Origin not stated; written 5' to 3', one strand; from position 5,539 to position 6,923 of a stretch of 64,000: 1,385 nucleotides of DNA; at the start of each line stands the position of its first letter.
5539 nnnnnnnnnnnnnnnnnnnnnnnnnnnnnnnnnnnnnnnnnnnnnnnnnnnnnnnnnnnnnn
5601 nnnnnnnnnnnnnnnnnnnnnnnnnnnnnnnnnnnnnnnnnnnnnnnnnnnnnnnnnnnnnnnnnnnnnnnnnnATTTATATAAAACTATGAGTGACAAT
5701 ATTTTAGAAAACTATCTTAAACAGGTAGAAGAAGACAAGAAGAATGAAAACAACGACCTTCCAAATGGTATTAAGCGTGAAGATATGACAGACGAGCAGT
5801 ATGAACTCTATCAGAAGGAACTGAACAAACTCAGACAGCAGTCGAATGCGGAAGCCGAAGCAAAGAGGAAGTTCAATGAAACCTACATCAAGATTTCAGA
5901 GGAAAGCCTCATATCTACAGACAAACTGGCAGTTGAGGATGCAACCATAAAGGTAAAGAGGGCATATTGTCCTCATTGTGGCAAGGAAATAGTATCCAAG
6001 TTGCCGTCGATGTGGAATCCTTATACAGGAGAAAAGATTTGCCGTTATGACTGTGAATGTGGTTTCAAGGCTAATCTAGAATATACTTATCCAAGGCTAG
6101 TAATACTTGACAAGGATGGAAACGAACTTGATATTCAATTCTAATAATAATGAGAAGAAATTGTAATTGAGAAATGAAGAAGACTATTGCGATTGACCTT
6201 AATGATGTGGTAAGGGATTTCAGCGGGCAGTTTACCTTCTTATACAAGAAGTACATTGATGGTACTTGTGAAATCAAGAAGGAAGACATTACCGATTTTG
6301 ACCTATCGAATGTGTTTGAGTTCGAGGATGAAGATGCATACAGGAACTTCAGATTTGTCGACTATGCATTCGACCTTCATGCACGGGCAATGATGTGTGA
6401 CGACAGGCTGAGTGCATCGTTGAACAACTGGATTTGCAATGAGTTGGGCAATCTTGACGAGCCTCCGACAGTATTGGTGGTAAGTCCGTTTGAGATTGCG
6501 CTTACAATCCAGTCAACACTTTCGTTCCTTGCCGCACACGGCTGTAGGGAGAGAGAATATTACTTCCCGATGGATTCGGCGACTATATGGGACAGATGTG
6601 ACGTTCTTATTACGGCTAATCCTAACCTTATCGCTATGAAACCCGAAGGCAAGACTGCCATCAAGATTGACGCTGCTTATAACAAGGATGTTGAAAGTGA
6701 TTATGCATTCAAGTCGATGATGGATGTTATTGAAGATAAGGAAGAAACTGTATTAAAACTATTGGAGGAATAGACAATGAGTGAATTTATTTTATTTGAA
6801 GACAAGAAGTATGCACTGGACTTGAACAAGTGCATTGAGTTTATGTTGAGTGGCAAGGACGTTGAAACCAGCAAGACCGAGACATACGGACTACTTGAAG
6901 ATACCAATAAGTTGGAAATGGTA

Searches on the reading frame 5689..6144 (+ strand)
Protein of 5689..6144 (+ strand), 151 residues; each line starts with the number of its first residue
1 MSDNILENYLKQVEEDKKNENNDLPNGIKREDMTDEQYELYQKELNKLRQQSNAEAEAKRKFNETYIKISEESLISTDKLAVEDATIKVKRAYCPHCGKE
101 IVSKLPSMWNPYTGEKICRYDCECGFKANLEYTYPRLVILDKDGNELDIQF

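Call 48: search_protein_families(library=pfam, proteins=[window:5689-6144:+], max_evalue=0.1)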
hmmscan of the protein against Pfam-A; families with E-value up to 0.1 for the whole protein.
window:5689-6144:+ (151 aa): 8 families
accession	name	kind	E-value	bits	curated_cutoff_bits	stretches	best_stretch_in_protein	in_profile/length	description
PF12230.13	PRP21_like_P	-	0.0051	17.1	28.2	1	12-117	53-162/213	Pre-mRNA splicing factor PRP21 like protein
PF20492.3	ERM_helical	-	0.0092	16.5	40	1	6-86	11-91/120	Ezrin/radixin/moesin, alpha-helical domain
PF01599.25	Ribosomal_S27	-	0.035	14.4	22.3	1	82-101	7-27/44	Ribosomal protein S27a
PF24460.1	DUF7575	-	0.036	13.9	28.5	1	94-101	6-13/28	Domain of unknown function (DUF7575)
PF08772.16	Zn_ribbon_NOB1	-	0.05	14.2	24.9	1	86-109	18-41/72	Nin one binding (NOB1) Zn-ribbon like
PF13248.11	Zn_ribbon_3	-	0.057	13.3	27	0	93-104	4-14/26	zinc-ribbon domain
PF02892.21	zf-BED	-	0.073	13.6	20.6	0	85-104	10-29/44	BED zinc finger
PF13240.11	Zn_Ribbon_1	-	0.087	13.1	25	1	93-101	1-9/23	zinc-ribbon domain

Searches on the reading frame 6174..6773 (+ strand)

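Call 48: search_protein_families(library=pfam, proteins=[window:6174-6773:+], max_evalue=0.1)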
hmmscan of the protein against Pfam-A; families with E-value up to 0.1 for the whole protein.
window:6174-6773:+ (199 aa): 2 families
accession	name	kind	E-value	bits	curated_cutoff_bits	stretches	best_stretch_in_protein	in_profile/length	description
PF06941.18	NT5C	-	0.019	15.3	24.8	0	4-183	3-168/180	5' nucleotidase, deoxy (Pyrimidine), cytosolic type C protein (NT5C)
PF19236.4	ADAMTS_CR_3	-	0.069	13.6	21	0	114-146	77-109/115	ADAMTS cysteine-rich domain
